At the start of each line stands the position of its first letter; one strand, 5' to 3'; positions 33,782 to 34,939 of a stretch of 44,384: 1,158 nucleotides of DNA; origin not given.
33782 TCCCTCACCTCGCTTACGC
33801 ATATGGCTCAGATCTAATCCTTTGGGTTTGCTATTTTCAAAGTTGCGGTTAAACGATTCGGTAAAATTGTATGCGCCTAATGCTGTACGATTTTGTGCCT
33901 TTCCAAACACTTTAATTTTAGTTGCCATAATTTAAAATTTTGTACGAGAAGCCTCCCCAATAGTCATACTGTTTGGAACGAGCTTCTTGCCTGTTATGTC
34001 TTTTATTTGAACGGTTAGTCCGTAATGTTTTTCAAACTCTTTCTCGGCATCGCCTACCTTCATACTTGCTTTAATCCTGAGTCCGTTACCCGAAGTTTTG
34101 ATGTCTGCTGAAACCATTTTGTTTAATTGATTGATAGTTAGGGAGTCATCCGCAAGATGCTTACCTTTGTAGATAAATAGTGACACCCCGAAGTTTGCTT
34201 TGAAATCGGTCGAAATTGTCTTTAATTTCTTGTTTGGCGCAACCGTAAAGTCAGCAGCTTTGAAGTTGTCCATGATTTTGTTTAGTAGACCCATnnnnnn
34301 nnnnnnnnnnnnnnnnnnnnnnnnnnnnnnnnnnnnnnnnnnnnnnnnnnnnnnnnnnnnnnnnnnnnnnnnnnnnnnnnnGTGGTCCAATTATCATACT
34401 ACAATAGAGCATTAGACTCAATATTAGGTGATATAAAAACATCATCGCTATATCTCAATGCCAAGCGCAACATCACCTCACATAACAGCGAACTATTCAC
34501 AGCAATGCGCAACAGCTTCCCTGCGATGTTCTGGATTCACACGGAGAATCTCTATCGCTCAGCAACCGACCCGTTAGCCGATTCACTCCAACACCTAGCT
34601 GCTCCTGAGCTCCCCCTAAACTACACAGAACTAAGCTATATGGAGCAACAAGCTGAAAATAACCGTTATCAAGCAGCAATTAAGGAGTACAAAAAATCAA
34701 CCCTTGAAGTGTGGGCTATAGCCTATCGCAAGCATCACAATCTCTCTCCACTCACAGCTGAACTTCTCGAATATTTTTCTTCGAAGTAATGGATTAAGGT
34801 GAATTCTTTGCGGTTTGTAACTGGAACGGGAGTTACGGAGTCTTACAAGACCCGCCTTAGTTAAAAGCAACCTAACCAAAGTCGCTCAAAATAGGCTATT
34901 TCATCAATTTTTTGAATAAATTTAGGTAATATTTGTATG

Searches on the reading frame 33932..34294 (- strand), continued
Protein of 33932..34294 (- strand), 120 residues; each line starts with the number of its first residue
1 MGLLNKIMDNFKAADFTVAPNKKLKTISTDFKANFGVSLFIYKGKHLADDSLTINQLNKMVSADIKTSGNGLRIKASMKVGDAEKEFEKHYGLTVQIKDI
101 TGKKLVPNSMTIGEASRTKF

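Call 63: find_encoding_contigs(protein=P0303, flank=8000, max_places=2)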
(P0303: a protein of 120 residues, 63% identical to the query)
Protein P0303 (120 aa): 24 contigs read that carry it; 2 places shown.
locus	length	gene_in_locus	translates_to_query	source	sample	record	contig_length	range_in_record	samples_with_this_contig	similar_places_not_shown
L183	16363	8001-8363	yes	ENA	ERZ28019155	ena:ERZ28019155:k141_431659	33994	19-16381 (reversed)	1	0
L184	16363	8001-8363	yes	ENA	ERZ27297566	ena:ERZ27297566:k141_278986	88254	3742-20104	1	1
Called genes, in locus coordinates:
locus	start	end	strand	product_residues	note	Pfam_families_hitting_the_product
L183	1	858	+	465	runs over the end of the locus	PF13148:DUF3987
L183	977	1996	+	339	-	PF21957:Zn_ribbon_16, PF19898:DUF6371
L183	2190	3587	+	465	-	PF01076:Mob_Pre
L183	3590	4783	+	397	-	PF13102:Phage_int_SAM_5, PF00589:Phage_integrase (weak)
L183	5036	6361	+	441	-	PF01637:ATPase_2, PF13173:AAA_14, PF03008:DUF234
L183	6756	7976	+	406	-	PF00691:OmpA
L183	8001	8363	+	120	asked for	-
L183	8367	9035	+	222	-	-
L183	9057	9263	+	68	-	-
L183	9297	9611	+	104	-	-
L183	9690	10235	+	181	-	PF14014:DUF4230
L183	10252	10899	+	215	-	PF14014:DUF4230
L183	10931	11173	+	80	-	-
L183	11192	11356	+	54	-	-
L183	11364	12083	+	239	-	PF06803:DUF1232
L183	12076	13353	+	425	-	-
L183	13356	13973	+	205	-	PF01470:Peptidase_C15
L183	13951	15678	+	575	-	PF00520:Ion_trans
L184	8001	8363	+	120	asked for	-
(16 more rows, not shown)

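Call 69: search_protein_families(library=padloc, proteins=[L181:161-505:+, L181:901-1815:+, L181:1825-2106:+, L181:2141-2440:+, L181:2519-2770:+, L181:2781-4478:+, L181:5637-6749:+, L181:6763-7395:+, L181:7406-8578:+], max_evalue=0.01)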
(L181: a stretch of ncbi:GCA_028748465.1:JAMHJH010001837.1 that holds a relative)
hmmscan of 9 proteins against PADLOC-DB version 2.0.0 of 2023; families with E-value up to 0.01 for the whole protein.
L181:161-505:+ (115 aa): 0 families

L181:901-1815:+ (305 aa): 3 families
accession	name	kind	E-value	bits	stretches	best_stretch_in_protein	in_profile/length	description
PDLC00609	ZorB1|ZorB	-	3.6e-11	41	1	203-301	93-212/232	MotB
PDLC00651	ZorB3|ZorB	-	0.00011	19.7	1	250-301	145-200/215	MotB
PDLC00641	ZorB2|ZorB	-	0.00031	18.5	1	197-303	88-222/238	MotB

L181:1825-2106:+ (94 aa): 0 families

L181:2141-2440:+ (100 aa): 0 families

L181:2519-2770:+ (84 aa): 0 families

L181:2781-4478:+ (566 aa): 0 families

L181:5637-6749:+ (371 aa): 0 families

L181:6763-7395:+ (211 aa): 0 families

L181:7406-8578:+ (391 aa): 5 families
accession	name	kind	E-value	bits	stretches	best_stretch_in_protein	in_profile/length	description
PDLC04983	PDC-S26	-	3.3e-10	37.9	1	224-337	67-174/413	-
PDLC04977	PDC-S26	-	4.3e-08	30.7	1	246-383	96-223/400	-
PDLC04972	PDC-S26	-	1.8e-07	28.8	1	246-352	95-186/397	-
PDLC04979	PDC-S26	-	1.6e-06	25.3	1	197-279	22-112/383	-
PDLC04971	PDC-S26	-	0.00081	16.3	1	248-313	106-167/415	-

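Call 70: search_protein_families(library=pfam, proteins=[L181:161-505:+, L181:901-1815:+, L181:1825-2106:+, L181:2519-2770:+, L181:2781-4478:+, L181:7406-8578:+, L183:8367-9032:+, L183:12076-13350:+], max_evalue=0.01)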
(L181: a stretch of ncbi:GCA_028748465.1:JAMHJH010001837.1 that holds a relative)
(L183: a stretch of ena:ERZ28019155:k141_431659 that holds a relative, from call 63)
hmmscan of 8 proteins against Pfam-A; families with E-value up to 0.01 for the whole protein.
L181:161-505:+ (115 aa): 0 families

L181:901-1815:+ (305 aa): 2 families
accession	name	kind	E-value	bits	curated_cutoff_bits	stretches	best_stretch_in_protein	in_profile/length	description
PF00691.25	OmpA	-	7.5e-21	74.7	27.2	1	207-297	2-94/98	OmpA family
PF05359.17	DUF748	-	5.6e-06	25.1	50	1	200-251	876-927/1037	Domain of Unknown Function (DUF748)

L181:1825-2106:+ (94 aa): 0 families

L181:2519-2770:+ (84 aa): 0 families

L181:2781-4478:+ (566 aa): 2 families
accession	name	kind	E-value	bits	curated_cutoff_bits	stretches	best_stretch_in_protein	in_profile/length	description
PF00520.37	Ion_trans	-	2.5e-20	73.2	25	1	25-247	5-239/241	Ion transport protein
PF07885.22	Ion_trans_2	-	0.0097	16.2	22.5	0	205-242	41-78/79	Ion channel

L181:7406-8578:+ (391 aa): 1 family
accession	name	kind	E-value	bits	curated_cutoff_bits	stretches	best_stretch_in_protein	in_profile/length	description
PF14281.12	PDDEXK_4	-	4.3e-08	33.7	22.3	1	203-350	5-165/183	PD-(D/E)XK nuclease superfamily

L183:8367-9032:+ (222 aa): 0 families

L183:12076-13350:+ (425 aa): 0 families

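Call 71: predict_structure(alignment_id=A4)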
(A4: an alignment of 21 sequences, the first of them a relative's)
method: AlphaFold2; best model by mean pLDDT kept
length: 120 residues; sequences in the alignment: 21
mean_pLDDT: 78.7   pTM: 0.70
mean pLDDT of the five models: 78.7, 78.3, 77.9, 71.7, 70.3
residues with pLDDT >= 90: 22; 70-90: 73; 50-70: 16; < 50: 9
segments of 3 or more residues with pLDDT < 50: 8-10
pLDDT, mean of each block of 10 residues (from residue 1): 49 68 87 88 84 81 54 85 88 88 90 83
secondary structure, 60 per line:
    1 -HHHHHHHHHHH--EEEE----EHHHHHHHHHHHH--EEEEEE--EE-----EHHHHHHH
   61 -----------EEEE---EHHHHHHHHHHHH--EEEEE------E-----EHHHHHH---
elements in order: H2-12 E15-18 H24-35 E38-43 H54-60 E72-75 H80-91 E94-98 H112-117

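Call 75: fold_search(model_id=the predicted structure, library=pdb)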
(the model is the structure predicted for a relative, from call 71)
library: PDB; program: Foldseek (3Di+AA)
matches with E <= 10: 653; with E <= 0.001: 0
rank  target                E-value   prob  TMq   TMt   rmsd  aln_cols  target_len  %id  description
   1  3b08_A                9.5e-03  0.77  0.31  0.25  15.6       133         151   10  Crystal structure of the mouse HOIL1-L-NZF in complex with linear di-ubiquitin (released 2011-12-14)
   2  6njd_C                2.4e-02  0.57  0.30  0.26  17.8       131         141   12  Crystal structure of RavD (residues 1-200) from Legionella pneumophila (strain Corby) complexed with Met-1 linked di-u (released 2019-05-22)
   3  8cmr_B                4.9e-02  0.51  0.31  0.25  15.7       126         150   10  Linear specific OTU-type DUB SnOTU from the pathogen S. negenvensis in complex with linear di-ubiquitin (released 2023-11-22)
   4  3b08_G                6.8e-02  0.41  0.31  0.25  15.6       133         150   10  Crystal structure of the mouse HOIL1-L-NZF in complex with linear di-ubiquitin (released 2011-12-14)
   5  2y5b_B                8.8e-02  0.38  0.30  0.25  17.0       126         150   12  Structure of USP21 in complex with linear diubiquitin-aldehyde (released 2012-01-25)
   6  2w9n                  8.8e-02  0.35  0.30  0.25  20.7       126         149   10  crystal structure of linear di-ubiquitin (released 2009-04-28)
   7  5chv_C                9.4e-02  0.38  0.30  0.24  15.3       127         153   10  Crystal structure of USP18-ISG15 complex (released 2016-09-28)
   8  7yui_A                9.4e-02  0.35  0.31  0.13  15.1       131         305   11  Crystal structure of HOIL-1L(195-423) in complex with the linear tetra-ubiquitin (released 2023-08-30)
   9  5chf_A                1.0e-01  0.33  0.29  0.24  16.6       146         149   10  Crystal structure of murine ISG15 in space group P21212 (released 2016-09-28)
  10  3b0a_D                1.2e-01  0.33  0.31  0.25  16.0       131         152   11  Crystal structure of the mouse HOIL1-L-NZF in complex with linear di-ubiquitin (released 2011-12-14)
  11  2y5b_F                1.4e-01  0.30  0.31  0.25  15.9       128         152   10  Structure of USP21 in complex with linear diubiquitin-aldehyde (released 2012-01-25)
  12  6j62_A                1.4e-01  0.25  0.29  0.24  15.2       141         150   11  Crystal structure of mISG15/NS1B complex (released 2019-12-25)
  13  3rt3_B                1.7e-01  0.15  0.26  0.20  17.2       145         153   10  Complex of influenza virus protein with host anti-viral factor (released 2011-07-13)
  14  8t48_A                1.8e-01  0.25  0.30  0.24  17.5       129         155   12  The N4BP1 CUE-like domain in complex with linear di-Ubiquitin (released 2024-03-13)
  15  5oe7_B                1.9e-01  0.25  0.31  0.26  15.5       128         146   11  Structure of OTULIN bound to the Met1-linked diubiquitin activity probe (released 2017-09-27)
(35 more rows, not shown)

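Call 77: search_protein_families(library=phrogs, proteins=[window:33932-34294:-, L181:7406-8578:+], max_evalue=0.01)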
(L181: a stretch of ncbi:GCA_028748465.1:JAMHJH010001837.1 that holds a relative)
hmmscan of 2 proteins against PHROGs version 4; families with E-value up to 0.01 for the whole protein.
window:33932-34294:- (120 aa): 0 families

L181:7406-8578:+ (391 aa): 0 families

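Call 81: search_protein_families(library=pfam, alignment_id=A5, max_evalue=0.0001)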
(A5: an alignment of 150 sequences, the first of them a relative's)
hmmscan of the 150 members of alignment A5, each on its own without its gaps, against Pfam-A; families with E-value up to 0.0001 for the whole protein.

A. member 1, L093:5241-5699:- (153 aa): 1 family
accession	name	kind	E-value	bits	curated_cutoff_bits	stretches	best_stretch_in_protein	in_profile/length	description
PF02681.20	DUF212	-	4.1e-36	124.4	26.5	1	23-147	2-126/126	Divergent PAP2 family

B. families by the number of members that match (of 150 scanned): 124 families (the first 25 are shown)
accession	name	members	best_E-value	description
PF08713.17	DNA_alkylation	3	1.9e-66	DNA alkylation repair enzyme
PF00633.29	HHH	3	3.2e-08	Helix-hairpin-helix motif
PF00730.31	HhH-GPD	2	4.7e-26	HhH-GPD superfamily base excision DNA repair protein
PF00293.34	NUDIX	2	3.2e-17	NUDIX domain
PF24698.1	DUF7662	2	7.5e-13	Domain of unknown function (DUF7662)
PF13337.12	BrxL_ATPase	1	2.8e-129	Lon-like protease BrxL-like, ATPase domain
PF07632.16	Sde182_NH-like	1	5.3e-112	Cellulose-binding Sde182, nucleoside hydrolase-like domain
PF05167.17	DUF711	1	3.2e-85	Uncharacterised ACR (DUF711)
PF00478.31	IMPDH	1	5.3e-82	IMP dehydrogenase / GMP reductase domain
PF00361.26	Proton_antipo_M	1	8.9e-68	NADH:quinone oxidoreductase/Mrp antiporter, TM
PF08665.17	PglZ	1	2.7e-50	PglZ domain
PF01970.21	TctA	1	5.3e-49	Tripartite tricarboxylate transporter TctA family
PF20442.3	BrxL_N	1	8.8e-49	BREX system Lon protease-like protein BrxL N-terminal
PF01728.25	FtsJ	1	2.5e-46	FtsJ-like methyltransferase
PF00378.25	ECH_1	1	6.4e-44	Enoyl-CoA hydratase/isomerase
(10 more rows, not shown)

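Call 82: search_protein_families(library=padloc, alignment_id=A5, max_evalue=0.00001)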
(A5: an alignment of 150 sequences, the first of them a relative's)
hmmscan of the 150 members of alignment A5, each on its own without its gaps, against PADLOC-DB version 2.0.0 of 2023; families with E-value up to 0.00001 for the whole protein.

A. member 1, L093:5241-5699:- (153 aa): 0 families

B. families by the number of members that match (of 150 scanned): 183 families (the first 25 are shown)
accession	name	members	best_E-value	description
PDLC03398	REase_II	2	6e-23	Type II nicking endonuclease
PDLC02508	BrxL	1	0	BrxL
PDLC02547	PglZ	1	7.2e-234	PglZ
PDLC02564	PglZ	1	1.1e-202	PglZ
PDLC02506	BrxL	1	8.5e-190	BrxL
PDLC02509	BrxL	1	3.3e-117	BrxL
PDLC02563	PglZ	1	9.3e-99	PglZ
PDLC02557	PglZ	1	6.6e-91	PglZ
PDLC03049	REase_I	1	1.9e-90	Type I restriction enzyme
PDLC02505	BrxL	1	3.3e-79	BrxL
PDLC02551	PglZ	1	7.6e-75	PglZ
PDLC03107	Specificity_I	1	1.6e-70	Type I specificity subunit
PDLC02507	BrxL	1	3.4e-60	BrxL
PDLC03079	Specificity_I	1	1.3e-59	Type I specificity subunit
PDLC04368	PDC-M05A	1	1.4e-56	-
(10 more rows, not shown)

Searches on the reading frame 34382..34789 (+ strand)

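Call 37: search_protein_families(library=pfam, proteins=[L013:10997-12115:+, L016:12100-12810:+, L043:8273-9856:+, L016:8104-9468:+, L016:7397-8023:-, L007:5873-6535:+, L007:7319-7939:+, L007:12768-13145:+, L007:5509-5871:+, L007:6587-6898:+], max_evalue=0.01)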
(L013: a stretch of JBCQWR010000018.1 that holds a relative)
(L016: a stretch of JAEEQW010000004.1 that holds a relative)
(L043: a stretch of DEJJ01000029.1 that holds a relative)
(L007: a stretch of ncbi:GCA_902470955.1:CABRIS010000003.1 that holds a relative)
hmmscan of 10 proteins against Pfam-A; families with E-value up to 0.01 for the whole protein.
L013:10997-12115:+ (372 aa): 0 families

L016:12100-12810:+ (236 aa): 0 families

L043:8273-9856:+ (527 aa): 2 families
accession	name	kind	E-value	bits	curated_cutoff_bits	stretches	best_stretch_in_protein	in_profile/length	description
PF07885.22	Ion_trans_2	-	0.00011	22.4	22.5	1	66-146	2-78/79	Ion channel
PF00520.37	Ion_trans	-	0.0017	18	25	1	40-148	110-236/241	Ion transport protein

L016:8104-9468:+ (454 aa): 9 families
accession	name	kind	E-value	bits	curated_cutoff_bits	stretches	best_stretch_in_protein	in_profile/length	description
PF00069.31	Pkinase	-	1.4e-33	116.9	31.7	1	41-210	22-191/263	Protein kinase domain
PF07714.23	PK_Tyr_Ser-Thr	-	5.4e-22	78.8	23.1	1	46-235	31-222/258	Protein tyrosine and serine/threonine kinase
PF01636.29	APH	-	4.4e-09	36.9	23.2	2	38-137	15-110/239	Phosphotransferase enzyme family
PF01163.29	RIO1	-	2e-08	34.5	22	1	66-164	56-149/187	RIO domain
PF03109.22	ABC1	-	8.3e-08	32.1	22.9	1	97-166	145-214/244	ABC1 atypical kinase-like domain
PF06293.20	Kdo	-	7.1e-06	26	21.3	1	63-164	56-167/207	Lipopolysaccharide kinase (Kdo/WaaP) family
PF10707.15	YrbL-PhoP_reg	-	0.00015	21.9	31.5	1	78-157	62-143/185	PhoP regulatory network protein YrbL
PF01633.27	Choline_kinase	-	0.0002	21.2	29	1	124-166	148-191/300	Choline/ethanolamine kinase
PF17667.7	Pkinase_fungal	-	0.0013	18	24.1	1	119-205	284-382/387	Fungal protein kinase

L016:7397-8023:- (208 aa): 1 family
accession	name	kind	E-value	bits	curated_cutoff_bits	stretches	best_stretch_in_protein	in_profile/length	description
PF22078.1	Ribosomal_bL9m_C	-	0.0048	17.3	27.7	1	132-173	9-50/86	Large ribosomal subunit protein bL9m C-terminal domain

L007:5873-6535:+ (220 aa): 0 families

L007:7319-7939:+ (206 aa): 0 families

L007:12768-13145:+ (125 aa): 0 families

L007:5509-5871:+ (120 aa): 0 families

L007:6587-6898:+ (103 aa): 0 families

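Call 69: search_protein_families(library=padloc, proteins=[L181:161-505:+, L181:901-1815:+, L181:1825-2106:+, L181:2141-2440:+, L181:2519-2770:+, L181:2781-4478:+, L181:5637-6749:+, L181:6763-7395:+, L181:7406-8578:+], max_evalue=0.01)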
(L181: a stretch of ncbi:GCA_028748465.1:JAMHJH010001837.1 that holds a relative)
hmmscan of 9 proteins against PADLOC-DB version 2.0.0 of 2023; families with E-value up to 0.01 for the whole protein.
L181:161-505:+ (115 aa): 0 families

L181:901-1815:+ (305 aa): 3 families
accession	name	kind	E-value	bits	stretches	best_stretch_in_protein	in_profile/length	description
PDLC00609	ZorB1|ZorB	-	3.6e-11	41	1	203-301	93-212/232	MotB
PDLC00651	ZorB3|ZorB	-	0.00011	19.7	1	250-301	145-200/215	MotB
PDLC00641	ZorB2|ZorB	-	0.00031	18.5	1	197-303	88-222/238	MotB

L181:1825-2106:+ (94 aa): 0 families

L181:2141-2440:+ (100 aa): 0 families

L181:2519-2770:+ (84 aa): 0 families

L181:2781-4478:+ (566 aa): 0 families

L181:5637-6749:+ (371 aa): 0 families

L181:6763-7395:+ (211 aa): 0 families

L181:7406-8578:+ (391 aa): 5 families
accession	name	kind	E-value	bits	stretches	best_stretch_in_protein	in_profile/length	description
PDLC04983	PDC-S26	-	3.3e-10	37.9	1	224-337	67-174/413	-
PDLC04977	PDC-S26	-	4.3e-08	30.7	1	246-383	96-223/400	-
PDLC04972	PDC-S26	-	1.8e-07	28.8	1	246-352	95-186/397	-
PDLC04979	PDC-S26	-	1.6e-06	25.3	1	197-279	22-112/383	-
PDLC04971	PDC-S26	-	0.00081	16.3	1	248-313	106-167/415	-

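Call 70: search_protein_families(library=pfam, proteins=[L181:161-505:+, L181:901-1815:+, L181:1825-2106:+, L181:2519-2770:+, L181:2781-4478:+, L181:7406-8578:+, window:34382-34789:+, L183:8367-9032:+, L183:12076-13350:+], max_evalue=0.01)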
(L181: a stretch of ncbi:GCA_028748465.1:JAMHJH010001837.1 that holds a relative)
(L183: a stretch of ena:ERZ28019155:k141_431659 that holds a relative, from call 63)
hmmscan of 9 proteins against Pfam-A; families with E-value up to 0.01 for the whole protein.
L181:161-505:+ (115 aa): 0 families

L181:901-1815:+ (305 aa): 2 families
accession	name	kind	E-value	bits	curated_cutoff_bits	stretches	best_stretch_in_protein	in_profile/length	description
PF00691.25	OmpA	-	7.5e-21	74.7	27.2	1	207-297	2-94/98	OmpA family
PF05359.17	DUF748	-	5.6e-06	25.1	50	1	200-251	876-927/1037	Domain of Unknown Function (DUF748)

L181:1825-2106:+ (94 aa): 0 families

L181:2519-2770:+ (84 aa): 0 families

L181:2781-4478:+ (566 aa): 2 families
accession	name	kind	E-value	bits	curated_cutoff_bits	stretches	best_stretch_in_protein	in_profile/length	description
PF00520.37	Ion_trans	-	2.5e-20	73.2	25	1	25-247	5-239/241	Ion transport protein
PF07885.22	Ion_trans_2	-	0.0097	16.2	22.5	0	205-242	41-78/79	Ion channel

L181:7406-8578:+ (391 aa): 1 family
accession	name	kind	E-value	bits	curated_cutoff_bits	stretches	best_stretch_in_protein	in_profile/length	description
PF14281.12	PDDEXK_4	-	4.3e-08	33.7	22.3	1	203-350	5-165/183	PD-(D/E)XK nuclease superfamily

window:34382-34789:+ (135 aa): 0 families

L183:8367-9032:+ (222 aa): 0 families

L183:12076-13350:+ (425 aa): 0 families

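Call 77: search_protein_families(library=phrogs, proteins=[window:34382-34789:+, L181:7406-8578:+], max_evalue=0.01)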
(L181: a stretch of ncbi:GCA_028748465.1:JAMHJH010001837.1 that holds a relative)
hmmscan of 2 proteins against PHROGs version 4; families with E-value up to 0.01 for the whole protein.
window:34382-34789:+ (135 aa): 0 families

L181:7406-8578:+ (391 aa): 0 families
